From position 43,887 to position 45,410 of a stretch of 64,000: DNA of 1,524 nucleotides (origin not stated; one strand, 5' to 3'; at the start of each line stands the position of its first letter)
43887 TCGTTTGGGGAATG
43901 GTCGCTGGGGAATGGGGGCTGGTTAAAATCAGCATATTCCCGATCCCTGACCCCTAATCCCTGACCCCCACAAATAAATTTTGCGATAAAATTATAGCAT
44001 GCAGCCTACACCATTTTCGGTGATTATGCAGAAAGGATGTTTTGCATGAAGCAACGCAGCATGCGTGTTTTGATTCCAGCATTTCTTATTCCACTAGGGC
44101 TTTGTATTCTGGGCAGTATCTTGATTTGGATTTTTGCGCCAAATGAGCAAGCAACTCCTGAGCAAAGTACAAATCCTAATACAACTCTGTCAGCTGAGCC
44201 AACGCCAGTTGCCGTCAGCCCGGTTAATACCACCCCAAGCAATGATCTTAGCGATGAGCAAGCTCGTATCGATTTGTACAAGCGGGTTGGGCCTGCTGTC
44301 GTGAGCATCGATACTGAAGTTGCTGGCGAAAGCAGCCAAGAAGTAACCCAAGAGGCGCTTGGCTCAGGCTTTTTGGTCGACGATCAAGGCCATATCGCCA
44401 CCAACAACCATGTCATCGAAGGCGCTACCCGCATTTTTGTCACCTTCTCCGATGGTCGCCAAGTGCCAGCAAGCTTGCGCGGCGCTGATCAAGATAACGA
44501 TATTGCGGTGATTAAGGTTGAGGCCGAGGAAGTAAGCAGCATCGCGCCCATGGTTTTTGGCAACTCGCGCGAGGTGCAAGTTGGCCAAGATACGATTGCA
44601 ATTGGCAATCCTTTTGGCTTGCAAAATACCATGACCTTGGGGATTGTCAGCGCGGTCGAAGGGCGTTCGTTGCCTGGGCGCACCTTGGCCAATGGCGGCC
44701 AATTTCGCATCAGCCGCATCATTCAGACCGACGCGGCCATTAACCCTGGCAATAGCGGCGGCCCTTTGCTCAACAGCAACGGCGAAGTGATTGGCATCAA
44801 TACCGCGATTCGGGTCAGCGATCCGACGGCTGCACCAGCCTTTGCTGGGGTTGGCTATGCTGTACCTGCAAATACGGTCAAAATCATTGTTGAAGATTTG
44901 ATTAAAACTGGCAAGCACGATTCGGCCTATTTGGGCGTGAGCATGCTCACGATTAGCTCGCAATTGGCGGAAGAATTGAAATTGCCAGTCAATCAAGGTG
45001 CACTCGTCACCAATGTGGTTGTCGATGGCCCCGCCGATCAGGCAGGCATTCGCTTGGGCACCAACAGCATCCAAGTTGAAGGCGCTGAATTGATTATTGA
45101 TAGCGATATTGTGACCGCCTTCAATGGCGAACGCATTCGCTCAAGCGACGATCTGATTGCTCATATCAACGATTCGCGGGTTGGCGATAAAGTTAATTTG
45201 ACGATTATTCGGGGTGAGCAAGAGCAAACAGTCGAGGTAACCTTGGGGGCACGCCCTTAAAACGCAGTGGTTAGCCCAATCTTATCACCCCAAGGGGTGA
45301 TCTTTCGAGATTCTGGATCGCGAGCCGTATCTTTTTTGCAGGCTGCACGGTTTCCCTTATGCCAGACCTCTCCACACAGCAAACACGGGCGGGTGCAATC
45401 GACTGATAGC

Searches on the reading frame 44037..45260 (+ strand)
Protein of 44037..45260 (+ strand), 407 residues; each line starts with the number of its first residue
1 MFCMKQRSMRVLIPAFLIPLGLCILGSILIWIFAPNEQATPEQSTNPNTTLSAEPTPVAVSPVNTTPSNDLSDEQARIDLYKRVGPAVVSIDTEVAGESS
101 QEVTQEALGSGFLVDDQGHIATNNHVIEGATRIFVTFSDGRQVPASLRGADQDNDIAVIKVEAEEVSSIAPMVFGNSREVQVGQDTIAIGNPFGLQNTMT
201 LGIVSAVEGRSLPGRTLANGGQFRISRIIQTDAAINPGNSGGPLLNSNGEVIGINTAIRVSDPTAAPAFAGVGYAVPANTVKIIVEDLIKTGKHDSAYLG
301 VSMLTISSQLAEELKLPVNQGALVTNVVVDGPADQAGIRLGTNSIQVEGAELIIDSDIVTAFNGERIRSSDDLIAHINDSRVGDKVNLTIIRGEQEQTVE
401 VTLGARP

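Call 3: search_protein_families(library=pfam, proteins=[window:44037-45260:+], max_evalue=0.01)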
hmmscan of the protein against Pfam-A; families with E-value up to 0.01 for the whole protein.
window:44037-45260:+ (407 aa): 5 families
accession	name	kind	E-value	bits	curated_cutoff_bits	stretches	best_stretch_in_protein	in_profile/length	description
PF13365.12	Trypsin_2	-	1.2e-34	120.6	27.6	1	109-254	1-144/144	Trypsin-like peptidase domain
PF00089.32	Trypsin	-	3.3e-18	66.7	20.6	1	106-269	24-209/220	Trypsin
PF13180.12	PDZ_2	-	9.9e-15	55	27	1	298-403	2-80/80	PDZ domain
PF17820.7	PDZ_6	-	2.9e-05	24.2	27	0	324-341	2-19/54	PDZ domain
PF10459.15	Peptidase_S46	-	0.0072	15.5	22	0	232-255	627-650/698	Peptidase S46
